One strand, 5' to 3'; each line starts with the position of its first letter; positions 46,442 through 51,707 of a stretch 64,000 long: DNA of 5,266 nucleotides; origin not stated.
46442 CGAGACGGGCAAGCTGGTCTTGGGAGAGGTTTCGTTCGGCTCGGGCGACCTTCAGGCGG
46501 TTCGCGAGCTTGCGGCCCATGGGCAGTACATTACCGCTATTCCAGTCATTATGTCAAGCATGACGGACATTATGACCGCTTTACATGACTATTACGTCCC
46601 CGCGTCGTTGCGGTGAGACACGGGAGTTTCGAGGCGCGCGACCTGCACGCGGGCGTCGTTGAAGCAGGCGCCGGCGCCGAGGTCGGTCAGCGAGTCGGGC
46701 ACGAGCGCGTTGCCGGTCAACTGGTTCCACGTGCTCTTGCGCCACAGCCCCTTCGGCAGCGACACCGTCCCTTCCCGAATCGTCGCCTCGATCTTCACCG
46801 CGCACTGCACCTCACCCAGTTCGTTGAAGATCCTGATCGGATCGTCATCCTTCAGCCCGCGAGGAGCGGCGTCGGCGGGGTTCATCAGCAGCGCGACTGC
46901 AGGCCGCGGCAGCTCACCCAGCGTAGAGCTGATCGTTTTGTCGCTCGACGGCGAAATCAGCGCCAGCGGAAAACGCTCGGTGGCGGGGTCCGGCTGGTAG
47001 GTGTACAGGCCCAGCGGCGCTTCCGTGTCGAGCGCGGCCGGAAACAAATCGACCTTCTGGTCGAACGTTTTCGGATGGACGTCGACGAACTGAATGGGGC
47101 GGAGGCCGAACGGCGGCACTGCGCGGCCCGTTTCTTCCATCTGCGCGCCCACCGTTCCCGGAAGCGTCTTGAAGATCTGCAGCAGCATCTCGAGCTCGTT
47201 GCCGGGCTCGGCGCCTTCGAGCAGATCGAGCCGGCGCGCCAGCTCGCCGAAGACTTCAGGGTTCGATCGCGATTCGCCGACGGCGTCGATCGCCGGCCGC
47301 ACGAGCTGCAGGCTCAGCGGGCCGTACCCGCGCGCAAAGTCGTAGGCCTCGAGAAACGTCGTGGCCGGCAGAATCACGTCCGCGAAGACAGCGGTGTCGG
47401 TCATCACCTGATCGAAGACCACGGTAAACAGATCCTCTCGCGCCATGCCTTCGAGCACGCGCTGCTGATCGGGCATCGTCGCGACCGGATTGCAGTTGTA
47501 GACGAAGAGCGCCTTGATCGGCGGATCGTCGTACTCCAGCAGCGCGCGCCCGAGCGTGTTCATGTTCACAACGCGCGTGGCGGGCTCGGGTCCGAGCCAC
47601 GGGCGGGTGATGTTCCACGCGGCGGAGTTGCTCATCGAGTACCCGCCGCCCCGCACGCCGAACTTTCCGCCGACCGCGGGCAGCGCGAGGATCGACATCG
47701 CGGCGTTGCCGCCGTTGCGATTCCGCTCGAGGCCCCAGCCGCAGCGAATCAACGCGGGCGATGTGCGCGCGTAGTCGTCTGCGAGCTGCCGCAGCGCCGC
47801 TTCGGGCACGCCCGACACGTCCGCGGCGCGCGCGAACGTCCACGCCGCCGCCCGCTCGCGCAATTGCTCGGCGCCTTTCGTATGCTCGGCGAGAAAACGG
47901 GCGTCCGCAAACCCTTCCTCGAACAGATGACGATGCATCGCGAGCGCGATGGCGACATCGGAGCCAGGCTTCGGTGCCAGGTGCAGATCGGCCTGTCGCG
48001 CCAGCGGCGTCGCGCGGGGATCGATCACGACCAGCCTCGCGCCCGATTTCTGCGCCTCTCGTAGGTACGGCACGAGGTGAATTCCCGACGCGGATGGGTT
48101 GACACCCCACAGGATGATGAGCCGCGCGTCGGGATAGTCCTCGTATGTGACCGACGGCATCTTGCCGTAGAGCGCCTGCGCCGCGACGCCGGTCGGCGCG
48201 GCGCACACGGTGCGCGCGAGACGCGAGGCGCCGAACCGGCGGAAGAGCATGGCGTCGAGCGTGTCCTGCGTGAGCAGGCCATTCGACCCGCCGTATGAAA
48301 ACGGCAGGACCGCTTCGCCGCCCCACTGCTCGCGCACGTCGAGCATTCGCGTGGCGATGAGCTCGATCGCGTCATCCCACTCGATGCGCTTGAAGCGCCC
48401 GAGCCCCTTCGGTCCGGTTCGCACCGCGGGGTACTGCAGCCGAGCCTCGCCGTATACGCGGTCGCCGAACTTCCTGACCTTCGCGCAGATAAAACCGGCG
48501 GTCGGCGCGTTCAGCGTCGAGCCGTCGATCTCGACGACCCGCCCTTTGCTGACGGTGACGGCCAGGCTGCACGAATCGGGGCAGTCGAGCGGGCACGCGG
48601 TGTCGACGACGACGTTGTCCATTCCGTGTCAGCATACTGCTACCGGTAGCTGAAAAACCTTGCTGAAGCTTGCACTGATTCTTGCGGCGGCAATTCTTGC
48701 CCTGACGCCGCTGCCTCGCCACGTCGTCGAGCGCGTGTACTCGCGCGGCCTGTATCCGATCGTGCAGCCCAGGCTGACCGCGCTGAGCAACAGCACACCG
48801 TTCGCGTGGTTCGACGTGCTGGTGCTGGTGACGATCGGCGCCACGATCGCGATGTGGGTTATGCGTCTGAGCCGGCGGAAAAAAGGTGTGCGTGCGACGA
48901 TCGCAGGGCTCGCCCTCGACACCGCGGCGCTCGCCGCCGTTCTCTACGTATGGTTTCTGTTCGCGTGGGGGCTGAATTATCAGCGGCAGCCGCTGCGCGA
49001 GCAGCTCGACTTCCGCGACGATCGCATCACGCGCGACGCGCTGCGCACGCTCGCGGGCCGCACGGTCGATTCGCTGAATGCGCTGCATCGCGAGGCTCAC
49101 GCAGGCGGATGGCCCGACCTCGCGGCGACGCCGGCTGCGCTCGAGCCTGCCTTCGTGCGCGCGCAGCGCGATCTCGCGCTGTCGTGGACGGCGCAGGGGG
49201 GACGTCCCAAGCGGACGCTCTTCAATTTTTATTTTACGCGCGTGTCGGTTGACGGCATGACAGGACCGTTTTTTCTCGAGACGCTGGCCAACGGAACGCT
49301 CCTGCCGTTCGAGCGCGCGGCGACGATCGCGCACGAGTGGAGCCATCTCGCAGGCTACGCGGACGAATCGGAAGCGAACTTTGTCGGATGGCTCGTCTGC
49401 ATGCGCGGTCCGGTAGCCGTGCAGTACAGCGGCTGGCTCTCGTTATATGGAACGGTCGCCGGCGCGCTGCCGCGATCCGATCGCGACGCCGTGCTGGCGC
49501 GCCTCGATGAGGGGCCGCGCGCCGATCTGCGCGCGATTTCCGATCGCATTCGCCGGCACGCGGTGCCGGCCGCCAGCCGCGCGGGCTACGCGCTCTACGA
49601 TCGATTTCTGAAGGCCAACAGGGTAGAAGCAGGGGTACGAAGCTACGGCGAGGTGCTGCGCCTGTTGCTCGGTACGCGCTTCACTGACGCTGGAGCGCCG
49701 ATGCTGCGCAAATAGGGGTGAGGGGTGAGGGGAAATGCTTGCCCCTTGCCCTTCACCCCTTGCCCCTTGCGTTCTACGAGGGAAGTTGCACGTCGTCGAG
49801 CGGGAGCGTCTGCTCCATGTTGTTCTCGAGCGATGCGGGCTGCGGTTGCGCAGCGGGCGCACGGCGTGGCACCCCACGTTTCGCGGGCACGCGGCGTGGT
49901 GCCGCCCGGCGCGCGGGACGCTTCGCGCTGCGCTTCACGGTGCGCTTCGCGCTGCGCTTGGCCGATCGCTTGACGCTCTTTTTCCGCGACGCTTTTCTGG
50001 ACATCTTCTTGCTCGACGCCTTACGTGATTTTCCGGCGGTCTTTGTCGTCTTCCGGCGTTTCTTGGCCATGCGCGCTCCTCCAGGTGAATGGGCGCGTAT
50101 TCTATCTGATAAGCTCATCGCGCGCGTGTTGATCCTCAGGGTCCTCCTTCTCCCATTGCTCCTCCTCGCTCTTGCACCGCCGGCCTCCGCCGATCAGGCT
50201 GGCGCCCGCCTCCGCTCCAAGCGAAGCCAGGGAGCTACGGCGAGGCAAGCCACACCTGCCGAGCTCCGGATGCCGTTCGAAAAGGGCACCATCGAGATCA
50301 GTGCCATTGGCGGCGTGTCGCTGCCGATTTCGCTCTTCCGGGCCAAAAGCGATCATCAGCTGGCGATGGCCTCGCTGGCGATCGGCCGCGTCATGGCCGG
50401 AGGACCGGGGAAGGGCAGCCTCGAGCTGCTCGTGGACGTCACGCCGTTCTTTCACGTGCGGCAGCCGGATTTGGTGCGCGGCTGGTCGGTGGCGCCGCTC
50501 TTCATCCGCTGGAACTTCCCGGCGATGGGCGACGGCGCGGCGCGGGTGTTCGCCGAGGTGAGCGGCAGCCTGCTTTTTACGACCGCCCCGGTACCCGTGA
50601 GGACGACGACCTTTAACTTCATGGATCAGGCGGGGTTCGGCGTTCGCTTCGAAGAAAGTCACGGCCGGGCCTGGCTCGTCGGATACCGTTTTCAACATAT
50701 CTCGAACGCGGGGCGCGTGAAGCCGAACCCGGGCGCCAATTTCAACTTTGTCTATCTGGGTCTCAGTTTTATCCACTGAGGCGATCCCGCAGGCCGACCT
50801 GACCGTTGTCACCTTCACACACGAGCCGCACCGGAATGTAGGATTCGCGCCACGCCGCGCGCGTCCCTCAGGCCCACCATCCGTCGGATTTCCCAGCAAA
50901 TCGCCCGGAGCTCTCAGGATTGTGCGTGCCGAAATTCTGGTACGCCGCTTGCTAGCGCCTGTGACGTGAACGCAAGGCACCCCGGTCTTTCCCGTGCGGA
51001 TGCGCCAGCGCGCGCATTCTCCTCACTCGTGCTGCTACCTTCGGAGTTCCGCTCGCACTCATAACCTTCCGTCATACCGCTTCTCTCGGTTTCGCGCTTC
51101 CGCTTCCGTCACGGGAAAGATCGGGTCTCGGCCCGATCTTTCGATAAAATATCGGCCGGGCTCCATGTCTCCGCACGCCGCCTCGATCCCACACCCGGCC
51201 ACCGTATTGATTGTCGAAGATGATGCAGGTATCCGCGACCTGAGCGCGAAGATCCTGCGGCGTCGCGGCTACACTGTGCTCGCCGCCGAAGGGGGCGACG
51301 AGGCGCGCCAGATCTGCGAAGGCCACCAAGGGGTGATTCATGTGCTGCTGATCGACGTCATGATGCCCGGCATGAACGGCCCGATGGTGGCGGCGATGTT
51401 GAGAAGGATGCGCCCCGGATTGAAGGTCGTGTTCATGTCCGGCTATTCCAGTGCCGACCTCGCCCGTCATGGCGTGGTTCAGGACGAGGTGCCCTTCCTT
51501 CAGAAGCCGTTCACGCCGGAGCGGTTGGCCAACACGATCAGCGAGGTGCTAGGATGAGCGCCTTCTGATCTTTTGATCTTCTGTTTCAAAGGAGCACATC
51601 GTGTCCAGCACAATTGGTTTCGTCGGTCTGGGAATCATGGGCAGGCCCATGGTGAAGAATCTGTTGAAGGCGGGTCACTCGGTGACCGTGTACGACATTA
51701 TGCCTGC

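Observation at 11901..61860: At least nine families of 7-9-nt-period degenerate tandem arrays, each recurring at 2-3 loci, mostly as intergenic palindromes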

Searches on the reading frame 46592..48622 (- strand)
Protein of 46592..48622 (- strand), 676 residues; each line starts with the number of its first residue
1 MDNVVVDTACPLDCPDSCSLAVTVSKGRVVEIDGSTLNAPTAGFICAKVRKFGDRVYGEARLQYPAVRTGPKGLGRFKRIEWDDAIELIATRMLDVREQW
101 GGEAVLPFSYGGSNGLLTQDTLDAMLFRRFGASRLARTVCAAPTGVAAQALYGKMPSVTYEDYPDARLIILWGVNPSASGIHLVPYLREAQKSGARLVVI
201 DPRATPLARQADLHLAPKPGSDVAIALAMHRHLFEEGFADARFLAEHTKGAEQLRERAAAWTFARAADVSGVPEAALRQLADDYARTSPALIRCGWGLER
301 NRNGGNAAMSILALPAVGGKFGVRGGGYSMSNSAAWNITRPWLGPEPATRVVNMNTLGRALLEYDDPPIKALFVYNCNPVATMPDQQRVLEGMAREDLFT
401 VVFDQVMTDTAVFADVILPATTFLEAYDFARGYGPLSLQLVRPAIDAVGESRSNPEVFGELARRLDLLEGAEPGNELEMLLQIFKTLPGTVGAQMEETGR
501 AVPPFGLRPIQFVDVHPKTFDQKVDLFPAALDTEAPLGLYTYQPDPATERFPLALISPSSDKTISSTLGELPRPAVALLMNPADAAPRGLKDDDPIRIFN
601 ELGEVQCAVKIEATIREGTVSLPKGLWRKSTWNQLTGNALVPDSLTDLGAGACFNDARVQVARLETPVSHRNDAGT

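Call 8: search_protein_families(library=pfam, proteins=[window:46592-48622:-])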
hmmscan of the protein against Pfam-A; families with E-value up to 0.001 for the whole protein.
window:46592-48622:- (676 aa): 3 families
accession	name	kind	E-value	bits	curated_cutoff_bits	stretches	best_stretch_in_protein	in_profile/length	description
PF00384.28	Molybdopterin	-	5.4e-41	141.2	24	1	61-463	1-352/353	Molybdopterin oxidoreductase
PF01568.27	Molydop_binding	-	8.7e-16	58.4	26.8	1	572-655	27-107/110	Molydopterin dinucleotide binding domain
PF04879.21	Molybdop_Fe4S4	-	8.5e-10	38.9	22.7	1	5-57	3-54/55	Molybdopterin oxidoreductase Fe4S4 domain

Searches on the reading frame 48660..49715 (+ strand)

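Call 104: search_protein_families(library=pfam, proteins=[window:48660-49715:+], max_evalue=0.001)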
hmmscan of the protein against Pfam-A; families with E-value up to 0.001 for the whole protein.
window:48660-49715:+ (351 aa): 1 family
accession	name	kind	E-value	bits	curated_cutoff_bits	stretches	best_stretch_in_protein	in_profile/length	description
PF12725.13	DUF3810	-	2.3e-63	214.9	28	1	27-337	1-311/311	Protein of unknown function (DUF3810)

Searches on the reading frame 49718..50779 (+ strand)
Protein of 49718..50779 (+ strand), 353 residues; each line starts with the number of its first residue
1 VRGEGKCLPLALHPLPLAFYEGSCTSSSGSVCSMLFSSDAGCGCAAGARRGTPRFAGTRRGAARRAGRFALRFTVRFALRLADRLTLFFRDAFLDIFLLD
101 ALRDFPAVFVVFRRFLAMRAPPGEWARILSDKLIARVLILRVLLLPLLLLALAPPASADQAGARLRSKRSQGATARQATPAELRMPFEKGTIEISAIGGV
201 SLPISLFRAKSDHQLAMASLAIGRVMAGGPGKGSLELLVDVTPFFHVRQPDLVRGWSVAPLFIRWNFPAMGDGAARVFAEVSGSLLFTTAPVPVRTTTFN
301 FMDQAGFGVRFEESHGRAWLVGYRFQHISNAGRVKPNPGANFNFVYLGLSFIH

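Call 104: search_protein_families(library=pfam, proteins=[window:49718-50779:+], max_evalue=0.001)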
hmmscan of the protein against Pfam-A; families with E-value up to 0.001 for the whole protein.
window:49718-50779:+ (353 aa): 1 family
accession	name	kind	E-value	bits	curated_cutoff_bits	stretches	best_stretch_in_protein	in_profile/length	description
PF09411.16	PagL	-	2.2e-16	60.7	23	1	272-349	56-135/136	Lipid A 3-O-deacylase (PagL)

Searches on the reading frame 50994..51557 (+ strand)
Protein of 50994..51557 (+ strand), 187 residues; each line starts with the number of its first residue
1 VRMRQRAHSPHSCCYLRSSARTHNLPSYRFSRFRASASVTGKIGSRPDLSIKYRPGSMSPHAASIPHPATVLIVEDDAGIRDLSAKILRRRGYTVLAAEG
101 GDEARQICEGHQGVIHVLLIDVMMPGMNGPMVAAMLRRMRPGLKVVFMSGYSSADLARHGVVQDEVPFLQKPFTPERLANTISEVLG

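Call 104: search_protein_families(library=pfam, proteins=[window:50994-51557:+], max_evalue=0.001)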
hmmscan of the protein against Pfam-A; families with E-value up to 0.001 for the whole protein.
window:50994-51557:+ (187 aa): 1 family
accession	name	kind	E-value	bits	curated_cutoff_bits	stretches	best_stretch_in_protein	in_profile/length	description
PF00072.30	Response_reg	-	1.7e-22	80.2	30.2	1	71-182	1-110/111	Response regulator receiver domain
